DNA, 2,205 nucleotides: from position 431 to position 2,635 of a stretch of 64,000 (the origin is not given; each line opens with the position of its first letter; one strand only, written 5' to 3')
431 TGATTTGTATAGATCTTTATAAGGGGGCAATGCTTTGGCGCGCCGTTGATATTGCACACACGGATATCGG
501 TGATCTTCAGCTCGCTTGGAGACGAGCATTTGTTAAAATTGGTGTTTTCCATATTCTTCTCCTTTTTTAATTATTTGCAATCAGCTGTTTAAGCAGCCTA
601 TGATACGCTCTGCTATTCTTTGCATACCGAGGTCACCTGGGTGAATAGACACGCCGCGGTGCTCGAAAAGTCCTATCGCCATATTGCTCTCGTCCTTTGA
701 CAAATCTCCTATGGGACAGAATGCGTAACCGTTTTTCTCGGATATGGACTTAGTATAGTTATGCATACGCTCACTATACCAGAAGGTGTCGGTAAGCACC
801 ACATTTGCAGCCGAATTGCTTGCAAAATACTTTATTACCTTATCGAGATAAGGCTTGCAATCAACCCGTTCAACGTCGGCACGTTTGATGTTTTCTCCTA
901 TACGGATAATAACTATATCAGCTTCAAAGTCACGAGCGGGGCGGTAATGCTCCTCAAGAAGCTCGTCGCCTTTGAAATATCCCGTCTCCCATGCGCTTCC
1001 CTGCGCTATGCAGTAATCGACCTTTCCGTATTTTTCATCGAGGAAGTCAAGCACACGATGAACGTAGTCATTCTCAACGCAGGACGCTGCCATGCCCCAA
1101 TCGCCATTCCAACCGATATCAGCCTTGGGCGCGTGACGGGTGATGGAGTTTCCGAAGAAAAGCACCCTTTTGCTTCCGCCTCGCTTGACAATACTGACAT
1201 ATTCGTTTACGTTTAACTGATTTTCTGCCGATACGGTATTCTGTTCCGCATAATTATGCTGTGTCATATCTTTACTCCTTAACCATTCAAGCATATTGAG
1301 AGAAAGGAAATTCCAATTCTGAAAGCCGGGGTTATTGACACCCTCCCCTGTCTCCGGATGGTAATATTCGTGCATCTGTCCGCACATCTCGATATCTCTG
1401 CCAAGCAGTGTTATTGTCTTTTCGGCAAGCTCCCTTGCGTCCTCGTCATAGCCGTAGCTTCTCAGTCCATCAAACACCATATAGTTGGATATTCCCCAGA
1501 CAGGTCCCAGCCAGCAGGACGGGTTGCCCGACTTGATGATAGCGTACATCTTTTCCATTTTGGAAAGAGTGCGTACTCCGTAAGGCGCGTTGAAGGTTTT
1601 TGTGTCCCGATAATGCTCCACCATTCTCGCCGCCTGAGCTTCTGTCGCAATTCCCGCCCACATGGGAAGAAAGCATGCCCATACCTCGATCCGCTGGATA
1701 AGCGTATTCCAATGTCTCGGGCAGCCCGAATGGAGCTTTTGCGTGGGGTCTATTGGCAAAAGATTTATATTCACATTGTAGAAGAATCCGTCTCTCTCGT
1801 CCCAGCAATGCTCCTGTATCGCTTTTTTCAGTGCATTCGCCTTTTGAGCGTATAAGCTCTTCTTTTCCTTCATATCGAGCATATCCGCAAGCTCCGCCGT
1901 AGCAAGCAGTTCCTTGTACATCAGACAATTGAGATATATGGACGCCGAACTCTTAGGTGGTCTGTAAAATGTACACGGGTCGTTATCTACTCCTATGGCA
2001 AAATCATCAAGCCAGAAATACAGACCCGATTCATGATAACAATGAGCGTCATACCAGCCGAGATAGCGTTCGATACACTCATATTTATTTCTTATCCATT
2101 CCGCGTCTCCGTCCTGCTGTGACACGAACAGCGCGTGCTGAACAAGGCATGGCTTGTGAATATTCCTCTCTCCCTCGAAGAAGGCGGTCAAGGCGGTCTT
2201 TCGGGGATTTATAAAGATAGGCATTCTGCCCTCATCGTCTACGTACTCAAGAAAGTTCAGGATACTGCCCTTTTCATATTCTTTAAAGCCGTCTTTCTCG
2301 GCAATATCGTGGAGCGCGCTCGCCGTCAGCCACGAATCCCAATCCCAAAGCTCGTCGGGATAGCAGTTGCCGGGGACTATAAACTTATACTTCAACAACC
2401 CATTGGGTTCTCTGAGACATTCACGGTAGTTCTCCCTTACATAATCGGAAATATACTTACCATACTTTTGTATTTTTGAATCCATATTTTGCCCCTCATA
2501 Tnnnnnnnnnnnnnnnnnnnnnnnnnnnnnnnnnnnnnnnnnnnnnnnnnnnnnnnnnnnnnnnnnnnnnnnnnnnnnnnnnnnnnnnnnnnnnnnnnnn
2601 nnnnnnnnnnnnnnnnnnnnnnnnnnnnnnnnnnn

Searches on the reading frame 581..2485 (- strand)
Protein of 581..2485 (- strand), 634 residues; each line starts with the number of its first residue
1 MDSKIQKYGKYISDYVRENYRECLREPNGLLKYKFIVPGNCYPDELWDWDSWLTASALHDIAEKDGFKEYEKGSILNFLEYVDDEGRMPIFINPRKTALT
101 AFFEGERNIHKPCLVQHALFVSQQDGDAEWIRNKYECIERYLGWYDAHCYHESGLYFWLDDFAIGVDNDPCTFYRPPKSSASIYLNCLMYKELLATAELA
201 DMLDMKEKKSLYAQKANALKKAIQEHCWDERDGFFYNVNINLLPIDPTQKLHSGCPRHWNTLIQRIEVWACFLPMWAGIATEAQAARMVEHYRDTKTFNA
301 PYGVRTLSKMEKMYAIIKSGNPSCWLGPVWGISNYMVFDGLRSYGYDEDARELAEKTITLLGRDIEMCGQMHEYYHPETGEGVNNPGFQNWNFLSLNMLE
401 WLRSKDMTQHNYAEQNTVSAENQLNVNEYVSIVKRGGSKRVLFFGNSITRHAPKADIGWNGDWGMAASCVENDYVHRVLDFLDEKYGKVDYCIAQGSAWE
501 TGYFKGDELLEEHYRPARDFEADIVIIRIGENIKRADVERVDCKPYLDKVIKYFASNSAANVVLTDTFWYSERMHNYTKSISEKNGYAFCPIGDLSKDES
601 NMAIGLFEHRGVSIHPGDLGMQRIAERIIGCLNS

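Call 100: find_encoding_contigs(protein=window:581-2485:-, flank=10000, max_places=1)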
Protein window:581-2485:- (634 aa): no gene with exactly this product is on record in the collection.
